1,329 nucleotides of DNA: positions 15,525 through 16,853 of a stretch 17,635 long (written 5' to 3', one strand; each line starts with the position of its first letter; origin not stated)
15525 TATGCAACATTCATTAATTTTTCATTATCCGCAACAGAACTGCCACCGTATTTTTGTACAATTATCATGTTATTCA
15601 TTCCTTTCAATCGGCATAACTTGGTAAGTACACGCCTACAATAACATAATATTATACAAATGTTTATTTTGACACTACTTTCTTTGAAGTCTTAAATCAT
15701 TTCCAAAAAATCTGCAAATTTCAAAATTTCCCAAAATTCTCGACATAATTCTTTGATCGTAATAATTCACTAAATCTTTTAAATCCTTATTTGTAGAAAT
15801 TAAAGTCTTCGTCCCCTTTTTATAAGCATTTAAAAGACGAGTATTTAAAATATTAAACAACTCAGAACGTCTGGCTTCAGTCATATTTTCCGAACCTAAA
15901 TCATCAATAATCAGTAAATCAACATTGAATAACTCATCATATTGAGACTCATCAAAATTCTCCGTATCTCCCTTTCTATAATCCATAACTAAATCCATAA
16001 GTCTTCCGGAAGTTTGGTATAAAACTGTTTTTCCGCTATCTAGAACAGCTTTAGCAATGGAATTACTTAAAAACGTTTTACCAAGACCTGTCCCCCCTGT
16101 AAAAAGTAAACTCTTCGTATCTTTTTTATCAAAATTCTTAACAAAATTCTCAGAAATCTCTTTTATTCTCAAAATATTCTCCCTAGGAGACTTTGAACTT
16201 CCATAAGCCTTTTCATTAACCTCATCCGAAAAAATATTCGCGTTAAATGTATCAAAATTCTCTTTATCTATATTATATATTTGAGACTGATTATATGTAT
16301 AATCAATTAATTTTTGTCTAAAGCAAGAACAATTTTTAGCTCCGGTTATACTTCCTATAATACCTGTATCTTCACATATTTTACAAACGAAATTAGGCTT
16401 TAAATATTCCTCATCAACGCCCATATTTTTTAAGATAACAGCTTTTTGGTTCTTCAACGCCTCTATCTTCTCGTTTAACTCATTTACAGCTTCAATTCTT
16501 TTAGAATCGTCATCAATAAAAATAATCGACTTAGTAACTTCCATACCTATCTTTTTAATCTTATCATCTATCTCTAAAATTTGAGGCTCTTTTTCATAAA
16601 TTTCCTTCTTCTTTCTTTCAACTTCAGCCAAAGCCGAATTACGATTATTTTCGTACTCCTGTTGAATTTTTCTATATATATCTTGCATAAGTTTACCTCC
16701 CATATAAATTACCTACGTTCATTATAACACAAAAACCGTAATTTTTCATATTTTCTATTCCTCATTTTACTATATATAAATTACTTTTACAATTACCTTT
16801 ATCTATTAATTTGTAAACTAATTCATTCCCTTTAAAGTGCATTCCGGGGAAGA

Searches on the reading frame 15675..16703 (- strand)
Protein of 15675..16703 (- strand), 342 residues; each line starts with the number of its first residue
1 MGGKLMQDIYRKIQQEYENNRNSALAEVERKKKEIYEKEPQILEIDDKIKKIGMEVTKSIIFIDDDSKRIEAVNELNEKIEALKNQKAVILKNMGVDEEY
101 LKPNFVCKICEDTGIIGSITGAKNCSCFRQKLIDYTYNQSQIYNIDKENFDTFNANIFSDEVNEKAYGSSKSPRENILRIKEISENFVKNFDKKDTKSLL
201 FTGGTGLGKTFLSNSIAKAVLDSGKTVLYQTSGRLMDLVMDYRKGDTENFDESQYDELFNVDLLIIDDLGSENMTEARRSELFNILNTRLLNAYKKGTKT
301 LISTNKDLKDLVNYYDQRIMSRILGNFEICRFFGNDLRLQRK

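Call 7: search_protein_families(library=pfam, proteins=[window:15675-16703:-], max_evalue=0.01)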
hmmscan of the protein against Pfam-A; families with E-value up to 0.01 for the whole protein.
window:15675-16703:- (342 aa): 4 families
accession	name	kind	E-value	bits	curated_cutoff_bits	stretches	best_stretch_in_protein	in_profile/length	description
PF01695.23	IstB_IS21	-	3e-13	50.3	24.1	1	195-325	91-218/238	IstB-like ATP binding protein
PF00308.24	Bac_DnaA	-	3.5e-11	44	23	1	191-323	29-155/162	Bacterial DnaA ATPAse domain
PF25199.1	nSTAND_NTPase5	-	0.0002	21.6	34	0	181-233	26-79/145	Novel STAND NTPase 5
PF00004.35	AAA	-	0.00038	21.4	21.2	0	199-306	1-110/131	ATPase family associated with various cellular activities (AAA)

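Call 40: find_encoding_contigs(protein=window:15675-16703:-, flank=10000, max_places=5)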
Protein window:15675-16703:- (342 aa): no gene with exactly this product is on record in the collection.

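Call 80: find_homologous_proteins(query=window:15675-16703:-, max_evalue=1e-20)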
Query window:15675-16703:- (342 aa): 6239 proteins with E <= 1e-20 among 8000 candidates; the best 120 are listed.
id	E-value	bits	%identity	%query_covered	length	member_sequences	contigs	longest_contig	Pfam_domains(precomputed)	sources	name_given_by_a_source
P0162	8.0e-201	684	93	99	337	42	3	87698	PF01695.24,PF00308.25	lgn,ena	-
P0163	7.7e-186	635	86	99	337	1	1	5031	PF01695.24,PF00308.25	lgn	-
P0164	1.2e-183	628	84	99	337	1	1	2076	PF01695.24,PF00308.25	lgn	-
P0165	1.4e-182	624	85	99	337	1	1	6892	PF01695.24,PF00308.25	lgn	-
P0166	5.9e-181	619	83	99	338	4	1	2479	PF01695.24,PF00308.25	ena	-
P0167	4.8e-180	616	85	97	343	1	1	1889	PF01695.24,PF00308.25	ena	-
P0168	3.8e-174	596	81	99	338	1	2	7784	PF01695.24,PF00308.25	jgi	-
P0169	6.9e-174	596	80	99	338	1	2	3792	PF01695.24,PF00308.25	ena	-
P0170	1.7e-173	594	80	99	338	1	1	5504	PF01695.24,PF00308.25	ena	-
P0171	3.9e-173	593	80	99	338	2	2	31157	PF01695.24,PF00308.25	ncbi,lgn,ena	-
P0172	2.2e-172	591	81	98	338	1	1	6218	PF01695.24,PF00308.25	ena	-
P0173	4.0e-172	590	79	99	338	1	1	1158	PF01695.24,PF00308.25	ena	-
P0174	9.0e-172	589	80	99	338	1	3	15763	PF01695.24,PF00308.25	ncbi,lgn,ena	-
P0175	1.1e-171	588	80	99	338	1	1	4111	PF01695.24,PF00308.25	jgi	-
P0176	1.7e-171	588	80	98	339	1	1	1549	PF01695.24,PF00308.25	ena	-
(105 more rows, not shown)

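Call 81: find_encoding_contigs(protein=P0162, flank=10000, max_places=4)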
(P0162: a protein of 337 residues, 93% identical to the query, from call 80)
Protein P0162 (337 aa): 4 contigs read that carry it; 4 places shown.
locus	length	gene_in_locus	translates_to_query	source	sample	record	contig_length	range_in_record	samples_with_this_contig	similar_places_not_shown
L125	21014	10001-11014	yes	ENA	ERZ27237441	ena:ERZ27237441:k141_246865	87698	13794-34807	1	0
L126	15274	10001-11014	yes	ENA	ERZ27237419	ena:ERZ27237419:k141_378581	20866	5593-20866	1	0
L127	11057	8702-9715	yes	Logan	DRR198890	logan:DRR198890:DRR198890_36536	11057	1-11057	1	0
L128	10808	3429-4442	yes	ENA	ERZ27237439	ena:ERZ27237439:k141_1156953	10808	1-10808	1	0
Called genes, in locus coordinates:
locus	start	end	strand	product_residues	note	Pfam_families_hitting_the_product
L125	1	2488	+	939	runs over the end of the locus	PF00005:ABC_tran (faint), PF02463:SMC_N (faint), PF03193:RsgA_GTPase (faint), PF13191:AAA_16 (faint), PF13555:AAA_29 (faint), PF20703:nSTAND1 (faint), PF17760:UvrA_inter, PF17755:UvrA_DNA-bind, +1 more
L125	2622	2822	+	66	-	PF00313:CSD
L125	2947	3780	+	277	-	PF16924:DpaA_N, PF01488:Shikimate_DH (faint), PF03807:F420_oxidored (faint), PF02826:2-Hacid_dh_C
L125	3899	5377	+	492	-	PF09547:SpoIVA_ATPase, PF20438:SpoIVA_middle, PF20439:SpoIVA_C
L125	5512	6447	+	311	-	PF12849:PBP_like_2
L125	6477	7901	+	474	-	PF02127:Peptidase_M18, PF05343:Peptidase_M42 (faint)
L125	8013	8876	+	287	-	PF01522:Polysacc_deac_1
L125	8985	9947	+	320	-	PF07261:DnaB_2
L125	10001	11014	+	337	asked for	PF00308:Bac_DnaA, PF01695:IstB_IS21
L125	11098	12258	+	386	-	PF00696:AA_kinase, PF13840:ACT_7, PF22468:ACT_9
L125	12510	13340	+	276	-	PF00590:TP_methylase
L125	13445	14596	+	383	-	PF00753:Lactamase_B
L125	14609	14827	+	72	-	PF11213:DUF3006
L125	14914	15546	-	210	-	PF00730:HhH-GPD, PF00633:HHH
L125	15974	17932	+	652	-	PF12439:GDE_N, PF06202:GDE_C, PF17389:Bac_rhamnosid6H, PF22422:MGH1-like_GH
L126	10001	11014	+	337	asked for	PF00308:Bac_DnaA, PF01695:IstB_IS21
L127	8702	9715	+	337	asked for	PF00308:Bac_DnaA, PF01695:IstB_IS21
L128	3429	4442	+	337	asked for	PF00308:Bac_DnaA, PF01695:IstB_IS21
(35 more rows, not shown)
